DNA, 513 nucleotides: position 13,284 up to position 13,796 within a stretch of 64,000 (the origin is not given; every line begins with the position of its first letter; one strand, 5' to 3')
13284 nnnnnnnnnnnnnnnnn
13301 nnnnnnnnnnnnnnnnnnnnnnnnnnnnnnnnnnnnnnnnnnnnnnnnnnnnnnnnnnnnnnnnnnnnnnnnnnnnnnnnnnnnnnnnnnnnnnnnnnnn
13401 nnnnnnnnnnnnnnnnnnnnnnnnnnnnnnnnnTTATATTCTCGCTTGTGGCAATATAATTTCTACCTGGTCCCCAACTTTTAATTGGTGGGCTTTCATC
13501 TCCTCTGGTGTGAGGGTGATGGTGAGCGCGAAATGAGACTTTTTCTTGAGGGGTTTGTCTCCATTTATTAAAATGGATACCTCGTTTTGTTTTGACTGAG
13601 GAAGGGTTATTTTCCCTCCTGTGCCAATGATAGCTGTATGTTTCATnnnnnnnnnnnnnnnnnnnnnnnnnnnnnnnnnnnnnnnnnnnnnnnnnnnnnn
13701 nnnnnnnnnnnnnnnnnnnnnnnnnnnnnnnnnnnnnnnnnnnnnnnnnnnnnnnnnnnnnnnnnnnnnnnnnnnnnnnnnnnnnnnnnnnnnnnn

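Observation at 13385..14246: Tandemly duplicated mini-cassette: regulatory DNA conserved far better than the coding sequence it controls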

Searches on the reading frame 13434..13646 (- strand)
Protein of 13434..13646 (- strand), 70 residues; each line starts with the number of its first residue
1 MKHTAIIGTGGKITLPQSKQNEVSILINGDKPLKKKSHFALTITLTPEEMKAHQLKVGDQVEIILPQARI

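Call 8: search_protein_families(library=pfam, proteins=[window:13434-13646:-], max_evalue=1)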
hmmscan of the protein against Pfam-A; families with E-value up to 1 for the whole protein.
window:13434-13646:- (70 aa): 1 family
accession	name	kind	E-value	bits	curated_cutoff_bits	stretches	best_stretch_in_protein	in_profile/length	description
PF20869.2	FAM186A_PQQAQ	-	0.023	14.8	45.7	1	40-53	6-19/42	FAM186A, PQQAQ repeat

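Call 18: find_homologous_proteins(query=window:13434-13646:-, max_evalue=0.1)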
Query window:13434-13646:- (70 aa): 1 proteins with E <= 0.1 among 1 candidates.
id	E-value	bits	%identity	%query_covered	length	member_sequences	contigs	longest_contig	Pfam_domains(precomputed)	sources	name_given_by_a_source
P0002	2.4e-37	143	100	100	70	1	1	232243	-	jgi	-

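Call 50: search_protein_representatives(protein=window:13434-13646:-)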
Query: 70 residues. Proteins with E-value up to 0.001 (for the whole library): 9; up to 1e-10: 2; up to 1e-30: 1. The best 9 are listed.
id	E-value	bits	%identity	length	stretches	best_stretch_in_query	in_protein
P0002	7.8e-38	142.5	100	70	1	1-70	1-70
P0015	2.8e-12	62.1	51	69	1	1-68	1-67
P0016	3.7e-09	52.3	24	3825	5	9-58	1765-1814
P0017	5.0e-08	48.7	40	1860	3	12-46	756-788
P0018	8.2e-06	41.7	30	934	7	25-57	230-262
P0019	1.0e-04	38.3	37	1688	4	9-47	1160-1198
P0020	1.2e-04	38.1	28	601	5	22-54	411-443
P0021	4.8e-04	36.2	38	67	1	5-69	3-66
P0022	5.7e-04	35.9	34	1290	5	6-52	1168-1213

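Call 53: find_encoding_contigs(protein=P0021, flank=6000, max_places=6)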
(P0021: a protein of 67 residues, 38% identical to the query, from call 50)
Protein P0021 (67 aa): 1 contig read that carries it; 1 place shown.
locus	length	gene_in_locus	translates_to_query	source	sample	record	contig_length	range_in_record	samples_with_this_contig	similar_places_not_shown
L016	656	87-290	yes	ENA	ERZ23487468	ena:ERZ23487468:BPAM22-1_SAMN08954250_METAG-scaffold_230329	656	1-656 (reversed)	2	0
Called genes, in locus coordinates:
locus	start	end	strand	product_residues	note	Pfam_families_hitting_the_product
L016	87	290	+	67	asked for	-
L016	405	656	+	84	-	?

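Call 55: search_protein_families(library=pfam, proteins=[P0018, P0020, P0017, P0022], max_evalue=0.001)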
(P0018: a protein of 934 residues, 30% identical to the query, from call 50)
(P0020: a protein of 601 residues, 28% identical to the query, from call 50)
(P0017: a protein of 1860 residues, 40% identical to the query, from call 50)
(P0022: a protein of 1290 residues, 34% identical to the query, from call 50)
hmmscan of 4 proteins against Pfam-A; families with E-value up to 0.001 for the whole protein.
P0018 (934 aa): 7 families
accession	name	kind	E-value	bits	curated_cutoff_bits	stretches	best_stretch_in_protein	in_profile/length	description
PF22997.1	CHS4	-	1.3e-14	54.7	27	0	253-283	6-36/81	Chitin synthase 4-like domain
PF19280.4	CERK_C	-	1.6e-12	47.9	33.5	0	520-601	141-218/227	Ceramide kinase C-terminal domain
PF06518.16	DUF1104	-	1.9e-12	47.8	25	0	703-728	1-26/92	Protein of unknown function (DUF1104)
PF23669.1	WH_MCM2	-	1.6e-10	41.5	27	0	265-279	45-59/75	DNA replication licensing factor MCM2-like, winged-helix domain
PF07733.18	DNA_pol3_alpha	-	2.2e-09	37.7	23.9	0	244-301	199-256/260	Bacterial DNA polymerase III alpha NTPase domain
PF07603.17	Lcl_C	-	1.9e-07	31.8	34.9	1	838-932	23-117/117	Lcl C-terminal domain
PF09077.16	Phage-MuB_C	-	1e-06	29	25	0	181-203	12-34/78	Mu B transposition protein, C terminal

P0020 (601 aa): 27 families (the best 25 are shown)
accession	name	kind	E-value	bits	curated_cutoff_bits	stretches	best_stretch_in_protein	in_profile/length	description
PF13424.12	TPR_12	-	9.8e-46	154.3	30.1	7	473-538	3-76/77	Tetratricopeptide repeat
PF07719.23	TPR_2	-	2.5e-45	149.3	27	6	337-370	1-34/34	Tetratricopeptide repeat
PF13431.12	TPR_17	-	1.7e-42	140.5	24.4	5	427-460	1-34/34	Tetratricopeptide repeat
PF13181.12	TPR_8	-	6.4e-41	135.5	25.7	3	541-571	1-31/34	Tetratricopeptide repeat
PF00515.34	TPR_1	-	8.7e-37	123.9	27.8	4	541-570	1-30/34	Tetratricopeptide repeat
PF13432.12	TPR_16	-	1.4e-35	121.8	32.7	6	413-473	5-65/65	Tetratricopeptide repeat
PF13428.12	TPR_14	-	9.9e-32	106.6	23.5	4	338-379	2-43/44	Tetratricopeptide repeat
PF14559.12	TPR_19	-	3e-31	108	25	6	419-477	5-63/68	Tetratricopeptide repeat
PF13414.12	TPR_11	-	2.3e-28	98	26.8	2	519-555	6-42/42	TPR repeat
PF13374.12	TPR_10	-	2.9e-23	81.5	27.5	0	511-537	6-32/42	Tetratricopeptide repeat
PF07721.20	TPR_4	-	3.8e-19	67.7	27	0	441-464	3-26/26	Tetratricopeptide repeat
PF13176.12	TPR_7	-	1.2e-16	59.7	27.9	1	543-576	1-34/36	Tetratricopeptide repeat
PF23914.1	TPR_CcmH_CycH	-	5.1e-16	59.3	42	2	398-505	43-153/158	Cytochrome c-type biogenesis protein H TPR domain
PF04733.20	Coatomer_E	-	1.2e-10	41.8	21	1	319-400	183-264/290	Coatomer epsilon subunit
PF11846.14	Wzy_C_2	-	6.4e-10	39.7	28.5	0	317-373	127-182/191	Virulence factor membrane-bound polymerase, C-terminal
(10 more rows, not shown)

P0017 (1860 aa): 1 family
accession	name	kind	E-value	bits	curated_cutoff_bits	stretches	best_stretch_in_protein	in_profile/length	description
PF17237.7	Emr1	-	2.9e-13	49.9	25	0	864-880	5-21/44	ERMES regulator 1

P0022 (1290 aa): 20 families
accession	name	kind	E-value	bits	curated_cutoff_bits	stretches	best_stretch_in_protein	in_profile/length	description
PF13646.12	HEAT_2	-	6.6e-92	302.4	27.7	7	1120-1203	3-88/88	HEAT repeats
PF03130.22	HEAT_PBS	-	1e-67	217.1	20.9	4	884-910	1-27/27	PBS lyase HEAT-like repeat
PF13513.12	HEAT_EZ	-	2.8e-49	165.2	27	0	1145-1174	26-55/55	HEAT-like repeat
PF02985.28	HEAT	-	8.4e-39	128.3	23.5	0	870-895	2-27/31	HEAT repeat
PF00514.29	Arm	-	7.6e-29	99.2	20.6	0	834-864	9-39/41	Armadillo/beta-catenin-like repeat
PF12717.13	Cnd1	-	1e-13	52.1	26.4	0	1087-1143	23-85/162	non-SMC mitotic condensation complex subunit 1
PF25786.1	HEAT_GCN1_C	-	5e-13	49.8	27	0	834-896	24-95/151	GCN1-like, C-terminal HEAT repeats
PF01602.26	Adaptin_N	-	9.5e-13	48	37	1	931-1030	80-190/524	Adaptin N terminal region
PF22646.2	PPP2R1A-like_HEAT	-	1.9e-07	31.9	27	0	1143-1211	3-74/78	PPP2R1A-like HEAT repeat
PF05729.18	NACHT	-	2.2e-06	28.1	26.7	1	298-460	3-166/167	NACHT domain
PF18745.7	SNAD2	-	3.1e-06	27.6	25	0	964-1036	37-108/200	Secreted Novel AID/APOBEC-like Deaminase 2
PF23271.1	HEAT_GCN1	-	5.9e-06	26.6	27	0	869-914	40-88/190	Stalled ribosome sensor GCN1-like, HEAT repeats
PF01347.28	Vitellogenin_N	-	9.4e-06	24.9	24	0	1053-1218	406-570/590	Lipoprotein amino terminal region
PF11838.14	ERAP1_C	-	9.7e-06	25.7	38.2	0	1160-1249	126-224/318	ERAP1-like C-terminal domain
PF25767.1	ARM_TBCD_2nd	-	1.7e-05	24.8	29.7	0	836-865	76-105/245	Tubulin-specific chaperone D-like, ARM repeats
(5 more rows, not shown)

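Call 56: predict_structure(alignment_id=A4)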
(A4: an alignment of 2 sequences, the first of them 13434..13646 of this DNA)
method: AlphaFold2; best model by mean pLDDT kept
length: 70 residues; sequences in the alignment: 2
mean_pLDDT: 54.1   pTM: 0.33
mean pLDDT of the five models: 54.1, 47.8, 43.8, 37.2, 35.0
residues with pLDDT >= 90: 0; 70-90: 0; 50-70: 56; < 50: 14
segments of 3 or more residues with pLDDT < 50: 1-5, 37-40, 67-70
pLDDT, mean of each block of 10 residues (from residue 1): 47 52 58 54 60 59 50
secondary structure, 60 per line:
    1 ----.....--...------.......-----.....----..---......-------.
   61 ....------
elements in order: E5-9 E12-14 E21-27 E33-37 H47-52 E60-64

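Call 58: search_solved_structures(query=A5, max_evalue=10, show_alignments=3)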
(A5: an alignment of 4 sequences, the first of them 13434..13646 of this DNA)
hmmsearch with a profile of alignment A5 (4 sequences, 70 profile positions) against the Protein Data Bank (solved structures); distinct sequences matched with E-value up to 10: 6.
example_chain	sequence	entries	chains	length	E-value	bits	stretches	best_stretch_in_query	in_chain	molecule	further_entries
7dvh_A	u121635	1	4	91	0.0038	20.6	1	43-65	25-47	reDPBB_sym4 protein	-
7dww_B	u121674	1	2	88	0.032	17.6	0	43-65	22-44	msDPBB_sym2 protein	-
7du6_A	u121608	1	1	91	0.044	17.2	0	43-65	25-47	mkDPBB_sym2 protein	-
5t5i_D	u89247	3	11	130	0.097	16.1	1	41-64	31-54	Tungsten formylmethanofuran dehydrogenase subunit fwdD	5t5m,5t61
7di1_A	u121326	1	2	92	0.27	14.7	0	43-64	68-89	mkDPBB_sym_86 protein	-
9sfi_S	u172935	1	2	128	0.59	13.6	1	43-64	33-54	Formylmethanofuran dehydrogenase subunit D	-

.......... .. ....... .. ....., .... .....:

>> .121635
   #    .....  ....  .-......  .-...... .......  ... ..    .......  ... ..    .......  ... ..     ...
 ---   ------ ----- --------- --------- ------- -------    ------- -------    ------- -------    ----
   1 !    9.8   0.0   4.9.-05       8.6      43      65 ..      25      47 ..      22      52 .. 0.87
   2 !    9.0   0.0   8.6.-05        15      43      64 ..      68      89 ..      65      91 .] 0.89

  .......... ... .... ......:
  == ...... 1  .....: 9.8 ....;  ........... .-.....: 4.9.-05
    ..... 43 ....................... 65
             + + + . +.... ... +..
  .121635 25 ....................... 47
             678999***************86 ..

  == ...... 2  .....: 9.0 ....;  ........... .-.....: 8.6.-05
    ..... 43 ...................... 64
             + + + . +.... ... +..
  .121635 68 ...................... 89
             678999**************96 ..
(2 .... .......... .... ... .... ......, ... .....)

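Call 59: search_protein_families(library=pfam, alignment_id=A5, max_evalue=10)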
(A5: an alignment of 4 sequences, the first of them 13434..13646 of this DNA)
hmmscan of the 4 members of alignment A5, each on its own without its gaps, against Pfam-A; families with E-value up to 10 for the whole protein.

A. member 1, window:13434-13646:- (70 aa): 1 family
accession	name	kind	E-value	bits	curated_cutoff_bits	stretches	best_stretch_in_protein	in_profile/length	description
PF20869.2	FAM186A_PQQAQ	-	0.023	14.8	45.7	1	40-53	6-19/42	FAM186A, PQQAQ repeat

B. families by the number of members that match (of 4 scanned): 4 families
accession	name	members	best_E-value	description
PF20869.2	FAM186A_PQQAQ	1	0.023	FAM186A, PQQAQ repeat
PF12248.16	Methyltransf_FA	1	0.029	Farnesoic acid 0-methyl transferase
PF14250.11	AbrB-like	1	0.066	AbrB-like transcriptional regulator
PF25522.1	OB_cyt-4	1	0.15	Mitochondrial protein cyt-4, OB-fold domain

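Call 62: list_cluster_members(proteins=[P0021, P0015, P0002, P0001])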
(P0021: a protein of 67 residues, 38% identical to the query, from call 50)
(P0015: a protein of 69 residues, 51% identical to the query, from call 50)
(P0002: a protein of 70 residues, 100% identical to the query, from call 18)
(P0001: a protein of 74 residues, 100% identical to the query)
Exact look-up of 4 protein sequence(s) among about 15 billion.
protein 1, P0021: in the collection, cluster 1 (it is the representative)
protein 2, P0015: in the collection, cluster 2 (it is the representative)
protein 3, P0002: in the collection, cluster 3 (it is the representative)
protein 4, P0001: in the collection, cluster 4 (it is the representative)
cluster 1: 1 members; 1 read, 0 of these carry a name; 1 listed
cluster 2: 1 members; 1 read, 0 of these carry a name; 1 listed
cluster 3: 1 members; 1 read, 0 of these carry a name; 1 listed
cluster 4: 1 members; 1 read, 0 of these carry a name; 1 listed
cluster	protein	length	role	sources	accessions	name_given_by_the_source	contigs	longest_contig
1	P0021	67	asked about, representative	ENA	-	-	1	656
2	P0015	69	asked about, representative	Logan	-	-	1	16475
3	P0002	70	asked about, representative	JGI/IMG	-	-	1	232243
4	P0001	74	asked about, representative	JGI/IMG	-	-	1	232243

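Call 69: search_protein_families(library=padloc, alignment_id=A5, max_evalue=10)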
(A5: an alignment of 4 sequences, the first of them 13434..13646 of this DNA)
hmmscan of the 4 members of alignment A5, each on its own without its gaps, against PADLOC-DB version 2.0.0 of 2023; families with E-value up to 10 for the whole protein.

A. member 1, window:13434-13646:- (70 aa): 0 families

B. families by the number of members that match (of 4 scanned): 0 families

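Call 70: search_protein_families(library=phrogs, alignment_id=A5, max_evalue=10)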
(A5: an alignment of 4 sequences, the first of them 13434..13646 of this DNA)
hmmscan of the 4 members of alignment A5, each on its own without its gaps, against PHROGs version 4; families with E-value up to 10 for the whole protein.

A. member 1, window:13434-13646:- (70 aa): 1 family
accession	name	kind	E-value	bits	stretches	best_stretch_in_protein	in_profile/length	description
phrog_9730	-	unknown function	0.22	12.6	1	55-65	3-13/39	-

B. families by the number of members that match (of 4 scanned): 3 families
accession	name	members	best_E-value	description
phrog_9730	-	1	0.22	-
phrog_2162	-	1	0.22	Sir2 (NAD-dependent deacetylase)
phrog_35939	-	1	1.3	-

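Call 72: predict_structure(alignment_id=A5)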
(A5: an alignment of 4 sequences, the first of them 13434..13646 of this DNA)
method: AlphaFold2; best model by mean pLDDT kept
length: 70 residues; sequences in the alignment: 4
mean_pLDDT: 74.4   pTM: 0.52
mean pLDDT of the five models: 74.4, 72.7, 72.5, 72.3, 71.0
residues with pLDDT >= 90: 0; 70-90: 46; 50-70: 22; < 50: 2
segments of 3 or more residues with pLDDT < 50: none
pLDDT, mean of each block of 10 residues (from residue 1): 78 73 69 69 82 82 67
secondary structure, 60 per line:
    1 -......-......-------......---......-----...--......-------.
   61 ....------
elements in order: E2-7 E12-14 E22-27 E31-36 E42-44 H47-52 E60-64

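Call 82: search_protein_families(library=ncbifam, alignment_id=A5, max_evalue=10)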
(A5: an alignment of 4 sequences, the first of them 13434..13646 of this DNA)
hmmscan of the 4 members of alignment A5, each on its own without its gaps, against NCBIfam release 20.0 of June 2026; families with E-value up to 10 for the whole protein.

A. member 1, window:13434-13646:- (70 aa): 1 family
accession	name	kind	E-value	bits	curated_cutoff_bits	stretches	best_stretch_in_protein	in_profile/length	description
NF050106.1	TA_MazE_antitoxin_Deino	equivalog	0.033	14.4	65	1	43-67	3-27/65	type II toxin-antitoxin system MazE family antitoxin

B. families by the number of members that match (of 4 scanned): 4 families
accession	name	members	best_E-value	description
NF050106.1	TA_MazE_antitoxin_Deino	1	0.033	type II toxin-antitoxin system MazE family antitoxin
NF003181.1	PRK04163.1-1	1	0.034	exosome complex RNA-binding protein Rrp4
TIGR02212.1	lolCE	1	0.053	lipoprotein-releasing ABC transporter permease subunit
NF011486.0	PRK14896.1-1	1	0.054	16S ribosomal RNA methyltransferase A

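Call 88: search_dna_similar(query=window:13437-13646:-, collection=phages, mode=protein, max_evalue=1)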
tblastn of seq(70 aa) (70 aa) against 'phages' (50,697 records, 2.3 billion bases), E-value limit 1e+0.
No match.

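Call 89: search_dna_similar(query=window:13437-13646:-, collection=plasmids, mode=protein, max_evalue=1)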
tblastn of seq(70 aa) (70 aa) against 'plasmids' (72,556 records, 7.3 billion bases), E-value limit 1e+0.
No match.
